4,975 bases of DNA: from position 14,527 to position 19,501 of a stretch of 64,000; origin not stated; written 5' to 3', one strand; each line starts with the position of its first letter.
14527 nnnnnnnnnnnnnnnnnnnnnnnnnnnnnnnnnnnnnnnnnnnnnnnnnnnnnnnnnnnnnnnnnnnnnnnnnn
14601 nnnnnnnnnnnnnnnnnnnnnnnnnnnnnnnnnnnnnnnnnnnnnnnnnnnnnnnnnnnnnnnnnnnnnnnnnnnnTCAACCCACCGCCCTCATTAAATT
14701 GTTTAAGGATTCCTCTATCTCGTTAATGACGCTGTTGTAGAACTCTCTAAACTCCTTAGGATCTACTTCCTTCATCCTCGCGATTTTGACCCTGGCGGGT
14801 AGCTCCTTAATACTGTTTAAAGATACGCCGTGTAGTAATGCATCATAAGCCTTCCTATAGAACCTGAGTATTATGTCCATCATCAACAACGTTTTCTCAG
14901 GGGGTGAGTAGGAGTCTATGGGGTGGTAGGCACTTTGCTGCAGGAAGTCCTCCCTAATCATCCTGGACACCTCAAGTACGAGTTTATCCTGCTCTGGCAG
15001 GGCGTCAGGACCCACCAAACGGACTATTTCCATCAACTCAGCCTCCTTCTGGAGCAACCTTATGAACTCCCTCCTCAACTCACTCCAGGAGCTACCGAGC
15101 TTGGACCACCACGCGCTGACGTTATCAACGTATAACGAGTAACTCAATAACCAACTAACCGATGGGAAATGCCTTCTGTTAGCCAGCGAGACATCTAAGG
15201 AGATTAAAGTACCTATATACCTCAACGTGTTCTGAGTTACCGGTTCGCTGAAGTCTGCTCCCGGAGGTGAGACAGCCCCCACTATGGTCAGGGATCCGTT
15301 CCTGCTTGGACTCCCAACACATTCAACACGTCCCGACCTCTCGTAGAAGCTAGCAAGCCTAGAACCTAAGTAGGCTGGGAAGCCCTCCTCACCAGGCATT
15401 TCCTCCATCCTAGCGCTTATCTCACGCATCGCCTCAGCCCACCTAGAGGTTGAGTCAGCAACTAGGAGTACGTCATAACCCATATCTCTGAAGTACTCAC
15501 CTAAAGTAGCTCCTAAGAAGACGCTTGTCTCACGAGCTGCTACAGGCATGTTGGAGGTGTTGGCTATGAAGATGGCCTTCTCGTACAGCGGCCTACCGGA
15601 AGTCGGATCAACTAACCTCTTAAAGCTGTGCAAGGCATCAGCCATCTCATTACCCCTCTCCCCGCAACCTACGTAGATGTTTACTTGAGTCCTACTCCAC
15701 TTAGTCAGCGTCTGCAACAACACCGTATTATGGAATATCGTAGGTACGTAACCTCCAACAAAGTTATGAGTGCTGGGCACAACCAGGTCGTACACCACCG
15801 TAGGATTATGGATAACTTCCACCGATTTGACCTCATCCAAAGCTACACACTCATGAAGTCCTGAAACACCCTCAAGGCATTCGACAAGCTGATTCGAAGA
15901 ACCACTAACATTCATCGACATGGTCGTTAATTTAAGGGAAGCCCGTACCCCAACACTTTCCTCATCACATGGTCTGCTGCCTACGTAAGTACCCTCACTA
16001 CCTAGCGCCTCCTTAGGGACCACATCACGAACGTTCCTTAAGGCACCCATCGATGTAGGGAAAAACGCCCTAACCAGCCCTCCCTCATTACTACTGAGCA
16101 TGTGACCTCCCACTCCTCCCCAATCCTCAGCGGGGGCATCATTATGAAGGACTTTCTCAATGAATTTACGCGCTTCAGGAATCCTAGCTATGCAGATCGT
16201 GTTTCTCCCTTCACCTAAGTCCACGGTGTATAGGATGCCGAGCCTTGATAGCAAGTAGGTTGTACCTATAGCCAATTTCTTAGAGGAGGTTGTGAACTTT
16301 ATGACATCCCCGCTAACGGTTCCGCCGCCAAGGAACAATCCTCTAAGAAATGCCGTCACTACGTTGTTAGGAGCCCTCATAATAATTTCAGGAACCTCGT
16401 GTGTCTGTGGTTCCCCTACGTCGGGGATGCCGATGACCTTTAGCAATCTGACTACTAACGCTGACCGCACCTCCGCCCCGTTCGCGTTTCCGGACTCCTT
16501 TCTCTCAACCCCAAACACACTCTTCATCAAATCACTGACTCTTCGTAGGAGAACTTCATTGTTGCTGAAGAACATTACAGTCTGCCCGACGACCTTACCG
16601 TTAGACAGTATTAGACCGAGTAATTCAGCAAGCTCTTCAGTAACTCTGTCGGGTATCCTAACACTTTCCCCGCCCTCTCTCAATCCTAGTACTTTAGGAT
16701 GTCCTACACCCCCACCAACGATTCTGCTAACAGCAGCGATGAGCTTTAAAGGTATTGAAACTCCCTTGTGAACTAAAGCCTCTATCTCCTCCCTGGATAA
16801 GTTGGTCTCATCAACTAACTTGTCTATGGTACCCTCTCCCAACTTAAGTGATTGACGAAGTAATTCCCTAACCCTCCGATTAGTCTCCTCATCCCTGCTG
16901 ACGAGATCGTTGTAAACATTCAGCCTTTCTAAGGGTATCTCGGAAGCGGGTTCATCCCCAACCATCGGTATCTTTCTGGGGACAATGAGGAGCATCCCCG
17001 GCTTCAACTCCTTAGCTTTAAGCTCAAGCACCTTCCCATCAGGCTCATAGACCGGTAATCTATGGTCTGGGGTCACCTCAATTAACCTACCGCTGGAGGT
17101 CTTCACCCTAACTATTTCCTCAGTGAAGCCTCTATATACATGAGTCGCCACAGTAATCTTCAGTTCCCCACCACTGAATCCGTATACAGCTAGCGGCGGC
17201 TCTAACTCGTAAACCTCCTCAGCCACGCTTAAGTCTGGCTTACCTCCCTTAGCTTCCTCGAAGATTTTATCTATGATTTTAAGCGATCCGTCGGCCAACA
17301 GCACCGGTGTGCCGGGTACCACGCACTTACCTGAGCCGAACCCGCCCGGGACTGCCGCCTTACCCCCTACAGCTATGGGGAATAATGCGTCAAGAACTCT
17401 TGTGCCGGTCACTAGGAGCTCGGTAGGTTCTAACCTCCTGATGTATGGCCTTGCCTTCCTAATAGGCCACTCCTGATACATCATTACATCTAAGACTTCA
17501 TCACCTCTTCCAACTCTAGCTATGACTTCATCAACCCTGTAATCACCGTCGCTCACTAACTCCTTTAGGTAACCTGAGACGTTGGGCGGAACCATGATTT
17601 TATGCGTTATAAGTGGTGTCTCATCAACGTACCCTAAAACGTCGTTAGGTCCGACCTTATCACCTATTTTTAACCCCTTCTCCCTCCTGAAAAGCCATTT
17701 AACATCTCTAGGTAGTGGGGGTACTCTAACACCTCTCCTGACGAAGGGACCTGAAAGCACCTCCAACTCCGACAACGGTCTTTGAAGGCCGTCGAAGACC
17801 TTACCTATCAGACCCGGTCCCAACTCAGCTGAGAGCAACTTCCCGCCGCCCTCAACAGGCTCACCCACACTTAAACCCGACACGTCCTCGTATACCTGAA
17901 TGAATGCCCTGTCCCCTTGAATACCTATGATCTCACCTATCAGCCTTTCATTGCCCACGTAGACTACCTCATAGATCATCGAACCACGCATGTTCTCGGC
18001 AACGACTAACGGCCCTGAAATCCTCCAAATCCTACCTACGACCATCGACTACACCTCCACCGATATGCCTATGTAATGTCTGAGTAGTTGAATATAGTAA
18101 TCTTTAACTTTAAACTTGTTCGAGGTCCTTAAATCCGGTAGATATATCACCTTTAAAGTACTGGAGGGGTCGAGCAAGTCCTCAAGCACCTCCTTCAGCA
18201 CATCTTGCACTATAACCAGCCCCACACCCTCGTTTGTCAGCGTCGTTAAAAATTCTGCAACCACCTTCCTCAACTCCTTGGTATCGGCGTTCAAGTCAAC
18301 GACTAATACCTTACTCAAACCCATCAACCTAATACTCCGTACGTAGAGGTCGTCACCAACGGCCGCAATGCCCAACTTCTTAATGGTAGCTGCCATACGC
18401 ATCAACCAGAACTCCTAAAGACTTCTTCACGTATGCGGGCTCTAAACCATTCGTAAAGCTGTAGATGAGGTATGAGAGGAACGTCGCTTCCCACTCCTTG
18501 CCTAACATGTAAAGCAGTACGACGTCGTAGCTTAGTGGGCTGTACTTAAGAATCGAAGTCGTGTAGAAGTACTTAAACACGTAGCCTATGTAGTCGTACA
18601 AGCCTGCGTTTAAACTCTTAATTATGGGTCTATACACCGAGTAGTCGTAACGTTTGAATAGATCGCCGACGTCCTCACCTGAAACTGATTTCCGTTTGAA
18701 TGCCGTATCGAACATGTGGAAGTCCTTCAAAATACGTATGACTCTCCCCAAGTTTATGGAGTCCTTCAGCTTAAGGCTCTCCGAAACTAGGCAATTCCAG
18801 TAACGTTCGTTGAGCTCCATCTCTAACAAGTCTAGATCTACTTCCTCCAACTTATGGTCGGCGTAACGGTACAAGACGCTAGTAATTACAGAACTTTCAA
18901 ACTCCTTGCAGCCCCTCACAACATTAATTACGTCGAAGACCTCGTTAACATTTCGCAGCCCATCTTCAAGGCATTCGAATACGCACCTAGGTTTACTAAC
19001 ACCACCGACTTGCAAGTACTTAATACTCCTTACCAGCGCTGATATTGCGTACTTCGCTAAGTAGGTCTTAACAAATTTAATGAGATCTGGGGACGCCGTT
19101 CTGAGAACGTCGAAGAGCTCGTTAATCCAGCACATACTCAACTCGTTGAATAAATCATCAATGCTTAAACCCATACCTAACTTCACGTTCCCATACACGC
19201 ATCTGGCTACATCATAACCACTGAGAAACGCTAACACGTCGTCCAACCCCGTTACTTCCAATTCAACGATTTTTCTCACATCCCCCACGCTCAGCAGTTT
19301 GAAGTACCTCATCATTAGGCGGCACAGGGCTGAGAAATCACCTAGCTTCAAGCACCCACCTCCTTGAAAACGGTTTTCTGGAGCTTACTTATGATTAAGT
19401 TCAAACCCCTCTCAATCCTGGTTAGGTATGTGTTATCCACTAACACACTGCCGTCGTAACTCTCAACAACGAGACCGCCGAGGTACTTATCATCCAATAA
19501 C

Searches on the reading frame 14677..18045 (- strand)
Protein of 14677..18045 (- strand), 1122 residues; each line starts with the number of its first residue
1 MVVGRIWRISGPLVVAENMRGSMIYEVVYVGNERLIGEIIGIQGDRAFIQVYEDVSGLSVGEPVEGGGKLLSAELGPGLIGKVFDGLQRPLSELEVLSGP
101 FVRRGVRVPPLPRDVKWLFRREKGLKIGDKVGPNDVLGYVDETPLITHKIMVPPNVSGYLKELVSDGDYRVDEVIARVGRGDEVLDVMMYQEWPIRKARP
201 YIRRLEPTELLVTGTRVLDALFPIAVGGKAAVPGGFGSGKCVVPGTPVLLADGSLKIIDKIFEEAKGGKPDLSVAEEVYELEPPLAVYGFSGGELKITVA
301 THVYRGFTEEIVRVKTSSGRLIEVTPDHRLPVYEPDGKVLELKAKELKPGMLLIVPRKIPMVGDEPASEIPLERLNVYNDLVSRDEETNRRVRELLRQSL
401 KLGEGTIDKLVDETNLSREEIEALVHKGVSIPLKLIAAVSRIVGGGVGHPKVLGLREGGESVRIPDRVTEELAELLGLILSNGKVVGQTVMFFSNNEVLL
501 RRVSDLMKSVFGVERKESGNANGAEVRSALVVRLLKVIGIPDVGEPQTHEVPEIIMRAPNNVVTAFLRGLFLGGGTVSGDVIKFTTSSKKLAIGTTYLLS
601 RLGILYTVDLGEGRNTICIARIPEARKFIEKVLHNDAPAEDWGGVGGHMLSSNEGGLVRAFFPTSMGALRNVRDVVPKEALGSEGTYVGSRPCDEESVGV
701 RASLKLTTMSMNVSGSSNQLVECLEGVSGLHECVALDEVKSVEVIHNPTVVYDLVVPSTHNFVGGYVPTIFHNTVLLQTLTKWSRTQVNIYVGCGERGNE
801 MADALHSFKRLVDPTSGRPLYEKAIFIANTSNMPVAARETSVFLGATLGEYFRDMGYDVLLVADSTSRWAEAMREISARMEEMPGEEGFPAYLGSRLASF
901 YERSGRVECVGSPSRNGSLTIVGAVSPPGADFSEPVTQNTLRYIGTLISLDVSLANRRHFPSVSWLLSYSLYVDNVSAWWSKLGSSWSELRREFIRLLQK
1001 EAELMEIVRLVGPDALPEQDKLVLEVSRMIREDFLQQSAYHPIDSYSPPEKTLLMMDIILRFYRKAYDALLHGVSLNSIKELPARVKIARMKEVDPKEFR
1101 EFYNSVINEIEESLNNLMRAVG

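Call 52: search_protein_families(library=pfam, proteins=[window:14677-18045:-], max_evalue=0.00001)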
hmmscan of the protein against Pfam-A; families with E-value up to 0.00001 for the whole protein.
window:14677-18045:- (1122 aa): 6 families
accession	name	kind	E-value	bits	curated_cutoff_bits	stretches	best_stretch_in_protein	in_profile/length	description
PF00006.31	ATP-synt_ab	-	2.4e-61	207.5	29.5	1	774-970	28-213/213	ATP synthase alpha/beta family, nucleotide-binding domain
PF16886.11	ATP-synt_ab_Xtn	-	3.1e-25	88.2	25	1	108-196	1-88/88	ATPsynthase alpha/beta subunit barrel-sandwich domain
PF22919.1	ATP-synt_VA_C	-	9.1e-24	83.9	24.7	1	981-1073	6-95/101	C-terminal domain of V and A type ATP synthase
PF14890.11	Intein_splicing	-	9.8e-19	68.1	35.8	1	249-773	2-155/155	Intein splicing domain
PF14528.11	LAGLIDADG_3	-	3.7e-14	53.2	22.5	1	562-611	2-55/82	LAGLIDADG-like domain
PF02874.29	ATP-synt_ab_N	-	3.8e-13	50.2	20.9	1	7-65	2-66/69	ATP synthase alpha/beta family, beta-barrel domain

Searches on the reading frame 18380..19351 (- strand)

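Call 53: search_protein_families(library=pfam, proteins=[window:18380-19351:-], max_evalue=0.00001)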
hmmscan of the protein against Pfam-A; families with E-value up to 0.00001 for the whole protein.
window:18380-19351:- (323 aa): 1 family
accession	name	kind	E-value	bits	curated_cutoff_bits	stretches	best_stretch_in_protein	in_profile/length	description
PF01992.21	vATP-synt_AC39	-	7.6e-08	32.5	29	0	18-218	11-213/339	ATP synthase (C/AC39) subunit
